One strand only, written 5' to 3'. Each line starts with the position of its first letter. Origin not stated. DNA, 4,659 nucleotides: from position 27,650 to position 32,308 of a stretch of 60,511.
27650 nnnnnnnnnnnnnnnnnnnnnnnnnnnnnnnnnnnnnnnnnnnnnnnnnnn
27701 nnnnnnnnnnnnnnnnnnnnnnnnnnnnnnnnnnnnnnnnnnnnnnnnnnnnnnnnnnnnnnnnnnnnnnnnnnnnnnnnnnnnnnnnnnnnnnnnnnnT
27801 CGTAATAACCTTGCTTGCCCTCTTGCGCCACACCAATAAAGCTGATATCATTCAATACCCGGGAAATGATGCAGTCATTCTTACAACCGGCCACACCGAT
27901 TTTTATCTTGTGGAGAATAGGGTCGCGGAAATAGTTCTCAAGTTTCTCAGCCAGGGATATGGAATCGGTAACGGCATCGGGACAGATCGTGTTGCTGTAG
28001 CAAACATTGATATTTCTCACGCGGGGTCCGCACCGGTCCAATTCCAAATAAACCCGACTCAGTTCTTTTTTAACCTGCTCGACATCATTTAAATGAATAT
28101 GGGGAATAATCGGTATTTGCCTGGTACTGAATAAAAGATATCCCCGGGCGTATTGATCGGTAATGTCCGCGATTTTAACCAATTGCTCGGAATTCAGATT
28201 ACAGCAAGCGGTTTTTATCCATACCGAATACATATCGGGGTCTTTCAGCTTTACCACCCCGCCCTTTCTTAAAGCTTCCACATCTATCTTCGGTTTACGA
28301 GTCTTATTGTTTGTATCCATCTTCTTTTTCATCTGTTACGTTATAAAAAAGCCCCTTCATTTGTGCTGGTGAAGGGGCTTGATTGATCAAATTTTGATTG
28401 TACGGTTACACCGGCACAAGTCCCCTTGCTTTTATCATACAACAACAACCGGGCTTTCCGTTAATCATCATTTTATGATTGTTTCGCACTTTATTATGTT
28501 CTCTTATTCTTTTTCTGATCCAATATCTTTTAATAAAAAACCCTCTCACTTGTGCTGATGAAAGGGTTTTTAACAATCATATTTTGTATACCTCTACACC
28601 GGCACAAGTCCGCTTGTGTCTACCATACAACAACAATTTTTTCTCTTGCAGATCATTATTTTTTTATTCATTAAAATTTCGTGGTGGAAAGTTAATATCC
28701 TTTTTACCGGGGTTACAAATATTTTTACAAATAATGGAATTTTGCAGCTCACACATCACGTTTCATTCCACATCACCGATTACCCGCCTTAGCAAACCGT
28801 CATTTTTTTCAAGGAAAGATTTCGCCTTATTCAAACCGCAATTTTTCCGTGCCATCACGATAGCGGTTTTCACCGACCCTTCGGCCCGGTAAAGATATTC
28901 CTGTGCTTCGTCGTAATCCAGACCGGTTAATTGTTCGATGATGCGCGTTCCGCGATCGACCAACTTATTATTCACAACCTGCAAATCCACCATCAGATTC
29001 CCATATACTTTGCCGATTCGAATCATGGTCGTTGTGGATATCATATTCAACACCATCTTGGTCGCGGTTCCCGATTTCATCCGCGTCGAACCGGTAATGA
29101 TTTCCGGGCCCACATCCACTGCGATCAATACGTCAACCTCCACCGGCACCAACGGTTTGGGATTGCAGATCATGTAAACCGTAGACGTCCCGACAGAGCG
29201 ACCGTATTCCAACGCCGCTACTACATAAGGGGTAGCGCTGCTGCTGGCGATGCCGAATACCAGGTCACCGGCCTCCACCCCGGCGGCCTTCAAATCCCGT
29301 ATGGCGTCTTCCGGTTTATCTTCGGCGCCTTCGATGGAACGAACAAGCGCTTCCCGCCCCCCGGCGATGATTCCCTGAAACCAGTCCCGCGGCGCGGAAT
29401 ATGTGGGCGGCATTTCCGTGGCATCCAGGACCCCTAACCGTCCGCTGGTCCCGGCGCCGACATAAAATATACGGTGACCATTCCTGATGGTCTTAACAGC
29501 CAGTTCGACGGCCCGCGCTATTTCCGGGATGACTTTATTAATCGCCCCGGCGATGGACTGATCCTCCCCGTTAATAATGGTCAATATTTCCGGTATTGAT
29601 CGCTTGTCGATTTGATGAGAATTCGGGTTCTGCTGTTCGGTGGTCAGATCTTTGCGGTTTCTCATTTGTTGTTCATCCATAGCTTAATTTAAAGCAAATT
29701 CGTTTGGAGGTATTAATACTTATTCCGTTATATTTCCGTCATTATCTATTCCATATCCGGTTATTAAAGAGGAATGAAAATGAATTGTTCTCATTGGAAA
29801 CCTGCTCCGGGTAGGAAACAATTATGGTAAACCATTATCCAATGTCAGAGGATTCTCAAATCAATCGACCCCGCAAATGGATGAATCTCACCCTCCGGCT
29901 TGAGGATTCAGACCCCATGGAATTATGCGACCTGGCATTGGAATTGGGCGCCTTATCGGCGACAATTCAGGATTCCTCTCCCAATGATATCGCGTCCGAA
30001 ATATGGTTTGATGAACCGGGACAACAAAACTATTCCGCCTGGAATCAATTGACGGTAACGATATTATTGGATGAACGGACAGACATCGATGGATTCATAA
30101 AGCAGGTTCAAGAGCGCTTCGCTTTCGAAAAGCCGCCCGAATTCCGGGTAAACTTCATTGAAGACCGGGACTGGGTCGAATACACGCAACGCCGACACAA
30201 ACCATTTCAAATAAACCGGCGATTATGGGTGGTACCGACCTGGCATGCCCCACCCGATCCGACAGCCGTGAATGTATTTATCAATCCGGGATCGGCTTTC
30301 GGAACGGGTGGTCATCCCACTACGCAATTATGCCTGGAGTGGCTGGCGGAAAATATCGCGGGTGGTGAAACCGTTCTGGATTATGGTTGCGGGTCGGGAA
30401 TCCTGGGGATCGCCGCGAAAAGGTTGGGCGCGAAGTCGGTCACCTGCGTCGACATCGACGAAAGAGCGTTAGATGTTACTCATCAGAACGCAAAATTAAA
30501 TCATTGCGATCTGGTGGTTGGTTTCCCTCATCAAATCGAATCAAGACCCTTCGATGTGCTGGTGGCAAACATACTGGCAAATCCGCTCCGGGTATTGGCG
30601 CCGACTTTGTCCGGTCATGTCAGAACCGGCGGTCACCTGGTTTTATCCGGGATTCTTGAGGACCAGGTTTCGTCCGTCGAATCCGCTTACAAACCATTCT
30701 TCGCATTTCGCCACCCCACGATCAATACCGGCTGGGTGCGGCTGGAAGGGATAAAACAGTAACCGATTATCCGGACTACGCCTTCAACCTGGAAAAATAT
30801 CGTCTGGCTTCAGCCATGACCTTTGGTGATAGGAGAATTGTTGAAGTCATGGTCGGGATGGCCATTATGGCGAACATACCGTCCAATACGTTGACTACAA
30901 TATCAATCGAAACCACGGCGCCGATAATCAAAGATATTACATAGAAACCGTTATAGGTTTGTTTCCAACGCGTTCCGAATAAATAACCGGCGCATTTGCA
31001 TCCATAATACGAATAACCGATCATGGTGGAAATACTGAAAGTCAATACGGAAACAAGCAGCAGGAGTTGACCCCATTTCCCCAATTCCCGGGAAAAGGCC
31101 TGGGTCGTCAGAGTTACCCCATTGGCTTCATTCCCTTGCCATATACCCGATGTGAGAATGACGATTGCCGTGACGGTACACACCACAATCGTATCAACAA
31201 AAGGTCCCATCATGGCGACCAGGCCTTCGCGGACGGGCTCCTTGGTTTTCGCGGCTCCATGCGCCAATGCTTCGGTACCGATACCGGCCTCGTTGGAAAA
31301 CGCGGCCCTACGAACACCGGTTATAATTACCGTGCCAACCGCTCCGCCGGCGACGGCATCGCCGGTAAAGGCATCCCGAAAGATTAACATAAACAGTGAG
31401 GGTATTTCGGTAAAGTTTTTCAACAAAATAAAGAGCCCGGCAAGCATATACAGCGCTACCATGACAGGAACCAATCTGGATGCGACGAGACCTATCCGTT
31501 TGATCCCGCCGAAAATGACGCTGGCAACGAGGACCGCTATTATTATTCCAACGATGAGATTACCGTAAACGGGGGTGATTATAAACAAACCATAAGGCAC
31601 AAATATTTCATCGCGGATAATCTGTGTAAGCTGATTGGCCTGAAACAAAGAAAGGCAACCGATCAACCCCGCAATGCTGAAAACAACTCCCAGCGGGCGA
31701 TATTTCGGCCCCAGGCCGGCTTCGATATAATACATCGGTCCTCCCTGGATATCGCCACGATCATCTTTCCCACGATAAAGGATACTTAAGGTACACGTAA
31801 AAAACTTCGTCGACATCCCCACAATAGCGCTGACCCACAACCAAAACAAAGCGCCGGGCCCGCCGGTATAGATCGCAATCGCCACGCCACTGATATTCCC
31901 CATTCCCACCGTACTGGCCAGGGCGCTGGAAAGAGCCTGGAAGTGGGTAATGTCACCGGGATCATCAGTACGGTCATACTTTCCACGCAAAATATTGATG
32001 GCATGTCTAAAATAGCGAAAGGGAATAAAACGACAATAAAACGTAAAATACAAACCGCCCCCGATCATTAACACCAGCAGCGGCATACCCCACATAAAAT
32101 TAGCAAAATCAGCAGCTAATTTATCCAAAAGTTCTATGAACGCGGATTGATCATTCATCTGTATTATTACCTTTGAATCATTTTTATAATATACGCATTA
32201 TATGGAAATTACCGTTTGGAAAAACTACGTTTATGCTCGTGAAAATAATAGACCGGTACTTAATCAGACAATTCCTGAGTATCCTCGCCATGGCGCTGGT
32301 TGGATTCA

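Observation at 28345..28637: Two tandem paralogous leader elements with terminators upstream of the sulfite reductase-cysH-cysteine synthase operon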

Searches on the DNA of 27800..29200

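Call 4: search_rna_families(source=window, start=27800, end=29200, threshold=evalue, max_evalue=10, show_alignments=3)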
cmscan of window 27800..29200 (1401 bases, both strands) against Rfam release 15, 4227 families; matches with E-value up to 10: 11.
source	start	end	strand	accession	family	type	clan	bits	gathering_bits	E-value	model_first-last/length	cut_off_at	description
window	28336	28398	-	RF02362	Yfr10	Gene; sRNA;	-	27.7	43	0.13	1-78/78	no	Cyanobacterial functional RNA 10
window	28525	28643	-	RF00557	L10_leader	Cis-reg; leader;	-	22.5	44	0.44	1-138/138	no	Ribosomal protein L10 leader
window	28344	28524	-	RF01470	rli38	Gene; sRNA;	-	19.9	49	7.6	1-150/150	no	Listeria sRNA rli38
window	28533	28672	-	RF01470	rli38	Gene; sRNA;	-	19.9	49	7.6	1-150/150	no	Listeria sRNA rli38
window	28242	28272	-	RF01360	CRISPR-DR47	Gene; CRISPR;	-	18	39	3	1-37/37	no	CRISPR RNA direct repeat element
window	28206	28393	+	RF00557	L10_leader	Cis-reg; leader;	-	17.1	44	5.5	1-138/138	no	Ribosomal protein L10 leader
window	28331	28383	+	RF02450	ncr1175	Gene; sRNA;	-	16.5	60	5.8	1-110/110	no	Bacillus sRNA ncr1175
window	28343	28453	-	RF00513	Trp_leader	Cis-reg; leader;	-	15.9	41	5.2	1-100/100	no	Tryptophan operon leader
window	28297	28380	+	RF02236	asX2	Gene; sRNA;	-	15.8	70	4.2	1-87/87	no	Xanthomonas sRNA asX2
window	28349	28452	-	RF01822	RsaJ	Gene; sRNA;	-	15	100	0.97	1-287/287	no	RNA Staph. aureus A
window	28853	28906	-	RF01136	sR28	Gene; snRNA; snoRNA; CD-box;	-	13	39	1.7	1-55/55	no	Small nucleolar RNA sR28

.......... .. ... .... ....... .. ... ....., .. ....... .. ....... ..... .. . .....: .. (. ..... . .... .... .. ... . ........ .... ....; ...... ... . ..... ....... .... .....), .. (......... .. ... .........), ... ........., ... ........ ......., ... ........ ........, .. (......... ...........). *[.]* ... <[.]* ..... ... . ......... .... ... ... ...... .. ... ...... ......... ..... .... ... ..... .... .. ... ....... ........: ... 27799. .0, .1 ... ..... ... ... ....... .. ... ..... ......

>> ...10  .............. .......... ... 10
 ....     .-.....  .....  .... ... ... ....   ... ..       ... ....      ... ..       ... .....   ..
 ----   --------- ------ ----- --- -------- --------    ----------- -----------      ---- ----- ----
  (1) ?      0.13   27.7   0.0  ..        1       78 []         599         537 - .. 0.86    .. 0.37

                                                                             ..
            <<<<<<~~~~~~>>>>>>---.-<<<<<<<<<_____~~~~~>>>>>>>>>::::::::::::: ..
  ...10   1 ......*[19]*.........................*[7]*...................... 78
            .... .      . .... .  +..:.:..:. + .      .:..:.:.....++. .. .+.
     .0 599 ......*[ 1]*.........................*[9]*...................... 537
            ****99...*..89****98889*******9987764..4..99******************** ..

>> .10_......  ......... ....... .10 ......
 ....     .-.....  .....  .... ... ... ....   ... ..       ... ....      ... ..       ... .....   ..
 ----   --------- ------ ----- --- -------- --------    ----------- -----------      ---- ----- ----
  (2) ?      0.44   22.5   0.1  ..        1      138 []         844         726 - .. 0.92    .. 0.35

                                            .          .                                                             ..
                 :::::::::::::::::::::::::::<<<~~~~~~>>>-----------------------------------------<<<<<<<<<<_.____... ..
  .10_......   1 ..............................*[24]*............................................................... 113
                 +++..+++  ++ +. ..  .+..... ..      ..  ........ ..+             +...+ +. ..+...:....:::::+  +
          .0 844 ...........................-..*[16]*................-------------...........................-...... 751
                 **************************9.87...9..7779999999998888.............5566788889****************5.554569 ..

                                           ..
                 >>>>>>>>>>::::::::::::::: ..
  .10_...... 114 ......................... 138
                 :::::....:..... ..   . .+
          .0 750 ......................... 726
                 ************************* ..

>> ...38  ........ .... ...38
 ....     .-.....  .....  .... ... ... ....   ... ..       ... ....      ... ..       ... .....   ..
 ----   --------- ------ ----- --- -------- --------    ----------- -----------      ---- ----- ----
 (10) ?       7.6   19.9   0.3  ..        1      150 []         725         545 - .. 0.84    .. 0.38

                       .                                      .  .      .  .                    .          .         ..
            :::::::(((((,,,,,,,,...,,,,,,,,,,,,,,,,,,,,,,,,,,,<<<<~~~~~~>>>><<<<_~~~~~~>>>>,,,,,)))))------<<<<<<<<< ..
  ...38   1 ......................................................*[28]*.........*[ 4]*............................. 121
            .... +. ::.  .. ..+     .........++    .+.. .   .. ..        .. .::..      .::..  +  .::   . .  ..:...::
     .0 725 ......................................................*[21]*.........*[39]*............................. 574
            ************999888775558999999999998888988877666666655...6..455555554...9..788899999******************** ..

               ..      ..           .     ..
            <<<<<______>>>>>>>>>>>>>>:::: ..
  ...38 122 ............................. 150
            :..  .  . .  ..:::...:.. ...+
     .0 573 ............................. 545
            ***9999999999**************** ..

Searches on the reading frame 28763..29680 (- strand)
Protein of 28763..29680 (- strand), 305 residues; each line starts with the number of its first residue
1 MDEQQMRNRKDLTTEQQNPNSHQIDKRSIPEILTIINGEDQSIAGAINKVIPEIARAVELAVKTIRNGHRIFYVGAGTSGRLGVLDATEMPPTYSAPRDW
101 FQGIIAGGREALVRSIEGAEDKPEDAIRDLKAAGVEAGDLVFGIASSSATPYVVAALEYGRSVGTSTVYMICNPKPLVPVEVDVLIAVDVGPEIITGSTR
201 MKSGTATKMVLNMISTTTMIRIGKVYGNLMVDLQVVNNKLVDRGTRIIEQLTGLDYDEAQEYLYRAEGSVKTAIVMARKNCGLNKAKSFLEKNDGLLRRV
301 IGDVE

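Call 5: search_protein_families(library=pfam, proteins=[window:28763-29680:-])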
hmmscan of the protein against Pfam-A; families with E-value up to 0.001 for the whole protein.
window:28763-29680:- (305 aa): 5 families
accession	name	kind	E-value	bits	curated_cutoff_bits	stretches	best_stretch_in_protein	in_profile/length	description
PF22645.1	GKRP_SIS_N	-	7.1e-22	77.7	27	1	53-159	1-111/113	Glucokinase regulatory protein N-terminal SIS domain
PF20741.3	GKRP-like_C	-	1.2e-10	42.3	27.7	1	228-266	2-40/100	C-terminal lid domain of glucokinase regulatory protein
PF13580.11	SIS_2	-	4.4e-05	24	27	1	51-168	18-134/138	SIS domain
PF01380.27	SIS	-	0.0002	21.6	25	0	127-213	43-127/131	SIS domain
PF22198.1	GKRP_SIS_2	-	0.00081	19.6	27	0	54-111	7-64/191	Glucokinase regulatory protein, second SIS domain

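Call 70: search_protein_families(library=ncbifam, proteins=[window:28763-29680:-], max_evalue=0.00001)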
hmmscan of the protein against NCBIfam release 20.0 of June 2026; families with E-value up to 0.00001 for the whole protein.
window:28763-29680:- (305 aa): 3 families
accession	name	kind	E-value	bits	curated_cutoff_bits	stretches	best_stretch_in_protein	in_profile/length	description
NF003915.0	PRK05441.1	subfamily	3e-117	390.9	168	1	9-303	3-297/300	N-acetylmuramic acid 6-phosphate etherase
NF009222.0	PRK12570.1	subfamily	6.1e-113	376.7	255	1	6-302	7-303/307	N-acetylmuramic acid 6-phosphate etherase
TIGR00274.1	TIGR00274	equivalog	9.5e-109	362.9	302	1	12-301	1-290/291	N-acetylmuramic acid 6-phosphate etherase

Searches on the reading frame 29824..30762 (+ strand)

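Call 5: search_protein_families(library=pfam, proteins=[window:29824-30762:+])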
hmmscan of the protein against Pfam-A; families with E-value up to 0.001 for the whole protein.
window:29824-30762:+ (312 aa): 10 families
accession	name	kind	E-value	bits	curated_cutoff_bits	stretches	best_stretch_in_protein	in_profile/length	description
PF06325.19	PrmA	-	8.4e-80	268.9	22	1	18-310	1-294/296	Ribosomal protein L11 methyltransferase (PrmA)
PF05175.20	MTS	-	9.5e-11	42.1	23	1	166-254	19-106/170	Methyltransferase small domain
PF13649.12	Methyltransf_25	-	3.2e-08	34.6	27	1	184-249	1-71/97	Methyltransferase domain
PF13847.12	Methyltransf_31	-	5.8e-07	29.7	27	1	180-255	3-87/145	Methyltransferase domain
PF13489.12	Methyltransf_23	-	6.5e-06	26.4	27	1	176-280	18-122/164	Methyltransferase domain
PF03602.21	Cons_hypoth95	-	1e-05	25.7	24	1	172-229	34-90/182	Conserved hypothetical protein 95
PF08241.18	Methyltransf_11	-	1.1e-05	26.4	21.2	1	185-250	1-68/95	Methyltransferase domain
PF08242.18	Methyltransf_12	-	4.6e-05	24.5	30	1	185-252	1-75/98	Methyltransferase domain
PF02475.24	TRM5-TYW2_MTfase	-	0.00015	22.2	28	1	175-232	31-89/164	TRM5/TYW2 methyltransferase domain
PF10294.15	Methyltransf_16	-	0.00085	19.6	21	0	180-227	46-93/174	Lysine methyltransferase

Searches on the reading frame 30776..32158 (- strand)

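Call 5: search_protein_families(library=pfam, proteins=[window:30776-32158:-])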
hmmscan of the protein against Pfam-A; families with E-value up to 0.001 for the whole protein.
window:30776-32158:- (460 aa): 1 family
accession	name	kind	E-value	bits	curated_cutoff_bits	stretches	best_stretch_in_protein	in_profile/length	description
PF01235.23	Na_Ala_symp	-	1.4e-125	420.1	24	1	63-459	6-384/392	Sodium:alanine symporter family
